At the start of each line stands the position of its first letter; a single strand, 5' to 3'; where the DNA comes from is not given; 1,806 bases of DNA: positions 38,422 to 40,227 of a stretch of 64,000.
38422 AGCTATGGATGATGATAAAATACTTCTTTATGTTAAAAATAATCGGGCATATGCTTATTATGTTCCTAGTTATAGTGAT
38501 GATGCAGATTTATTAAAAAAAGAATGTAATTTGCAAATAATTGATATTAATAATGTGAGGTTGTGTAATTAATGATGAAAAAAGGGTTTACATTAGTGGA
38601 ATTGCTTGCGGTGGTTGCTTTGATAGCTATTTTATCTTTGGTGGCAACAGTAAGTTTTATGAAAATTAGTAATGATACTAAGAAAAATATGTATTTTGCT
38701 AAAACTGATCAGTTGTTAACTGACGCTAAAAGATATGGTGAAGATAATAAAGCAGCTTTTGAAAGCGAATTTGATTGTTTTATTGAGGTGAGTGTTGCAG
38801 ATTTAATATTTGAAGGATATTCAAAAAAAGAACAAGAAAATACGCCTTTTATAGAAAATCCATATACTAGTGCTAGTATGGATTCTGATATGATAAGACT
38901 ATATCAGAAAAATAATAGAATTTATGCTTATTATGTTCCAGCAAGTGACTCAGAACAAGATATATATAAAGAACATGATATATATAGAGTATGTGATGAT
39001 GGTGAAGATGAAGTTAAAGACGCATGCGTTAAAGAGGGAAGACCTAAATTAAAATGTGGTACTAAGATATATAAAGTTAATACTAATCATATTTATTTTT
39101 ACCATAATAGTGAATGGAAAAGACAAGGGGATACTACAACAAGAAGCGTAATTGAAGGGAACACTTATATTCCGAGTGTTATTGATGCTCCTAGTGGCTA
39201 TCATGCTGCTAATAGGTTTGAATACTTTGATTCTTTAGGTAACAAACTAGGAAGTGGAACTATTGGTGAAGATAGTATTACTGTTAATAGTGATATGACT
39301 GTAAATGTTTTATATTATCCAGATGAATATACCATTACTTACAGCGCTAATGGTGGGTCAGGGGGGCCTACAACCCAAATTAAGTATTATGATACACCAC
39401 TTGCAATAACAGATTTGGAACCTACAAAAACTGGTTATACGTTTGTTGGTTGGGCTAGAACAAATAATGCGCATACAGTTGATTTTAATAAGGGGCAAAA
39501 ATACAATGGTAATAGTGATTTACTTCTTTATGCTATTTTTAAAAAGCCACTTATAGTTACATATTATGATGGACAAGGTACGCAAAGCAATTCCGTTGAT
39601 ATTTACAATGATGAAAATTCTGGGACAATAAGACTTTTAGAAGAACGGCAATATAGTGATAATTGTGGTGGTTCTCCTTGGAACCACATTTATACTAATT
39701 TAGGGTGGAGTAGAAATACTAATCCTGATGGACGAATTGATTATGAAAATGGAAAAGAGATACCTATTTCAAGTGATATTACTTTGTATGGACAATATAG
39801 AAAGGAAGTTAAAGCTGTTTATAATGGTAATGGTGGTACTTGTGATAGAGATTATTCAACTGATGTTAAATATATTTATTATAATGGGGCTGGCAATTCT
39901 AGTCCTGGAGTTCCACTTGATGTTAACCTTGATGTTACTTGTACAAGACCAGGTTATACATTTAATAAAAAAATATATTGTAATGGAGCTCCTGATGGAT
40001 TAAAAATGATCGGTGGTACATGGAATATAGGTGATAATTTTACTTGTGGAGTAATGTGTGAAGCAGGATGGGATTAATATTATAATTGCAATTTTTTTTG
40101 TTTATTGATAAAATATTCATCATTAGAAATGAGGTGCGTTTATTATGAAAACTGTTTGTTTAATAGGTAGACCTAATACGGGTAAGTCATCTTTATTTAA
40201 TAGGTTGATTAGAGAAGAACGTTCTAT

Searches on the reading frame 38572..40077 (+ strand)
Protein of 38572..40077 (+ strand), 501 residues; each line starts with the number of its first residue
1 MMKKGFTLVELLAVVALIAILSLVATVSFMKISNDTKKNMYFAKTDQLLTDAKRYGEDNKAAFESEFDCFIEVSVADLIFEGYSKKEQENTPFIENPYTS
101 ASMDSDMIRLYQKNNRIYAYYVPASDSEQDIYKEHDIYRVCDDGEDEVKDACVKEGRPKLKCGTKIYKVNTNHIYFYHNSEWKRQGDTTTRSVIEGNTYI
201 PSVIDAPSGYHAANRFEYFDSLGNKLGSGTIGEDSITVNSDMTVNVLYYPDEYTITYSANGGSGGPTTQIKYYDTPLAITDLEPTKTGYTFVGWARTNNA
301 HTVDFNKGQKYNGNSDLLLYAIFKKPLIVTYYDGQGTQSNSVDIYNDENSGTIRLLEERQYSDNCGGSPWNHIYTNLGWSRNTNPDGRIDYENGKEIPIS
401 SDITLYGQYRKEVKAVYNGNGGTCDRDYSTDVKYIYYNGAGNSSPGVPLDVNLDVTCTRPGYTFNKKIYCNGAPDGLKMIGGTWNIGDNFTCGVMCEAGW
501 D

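Call 43: search_protein_families(library=ncbifam, proteins=[window:38572-40077:+], max_evalue=0.01)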
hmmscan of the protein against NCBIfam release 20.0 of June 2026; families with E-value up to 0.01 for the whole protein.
window:38572-40077:+ (501 aa): 8 families
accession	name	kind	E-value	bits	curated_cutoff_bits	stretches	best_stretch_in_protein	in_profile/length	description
TIGR02543.1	List_Bact_rpt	repeat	3.4e-08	33.7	20.95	1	284-325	1-42/44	TIGR02543 family repeat protein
TIGR02532.1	IV_pilin_GFxxxE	domain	5.4e-07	29.2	16.3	1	3-25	1-23/24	prepilin-type N-terminal cleavage/methylation domain-containing protein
NF040982.1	ComGD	equivalog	2.8e-05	24.5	70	1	3-55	1-53/139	competence type IV pilus minor pilin ComGD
NF041775.1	typeIV_PilA_Myxo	equivalog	0.0001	22.4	400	1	4-54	11-61/214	type IV pilin protein PilA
TIGR01708.2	typeII_sec_gspH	equivalog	0.00045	20.3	80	1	4-34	2-32/169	type II secretion system minor pseudopilin GspH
NF007862.0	PRK10574.1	equivalog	0.00064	19.9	138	1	2-29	3-30/145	prepilin peptidase-dependent pilin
NF033188.1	internalin_H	exception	0.0021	16.8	1050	1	241-325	403-482/548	InlH/InlC2 family class 1 internalin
NF040999.1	pilin_ComGC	equivalog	0.0069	16.6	75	0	3-30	1-28/84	competence type IV pilus major pilin ComGC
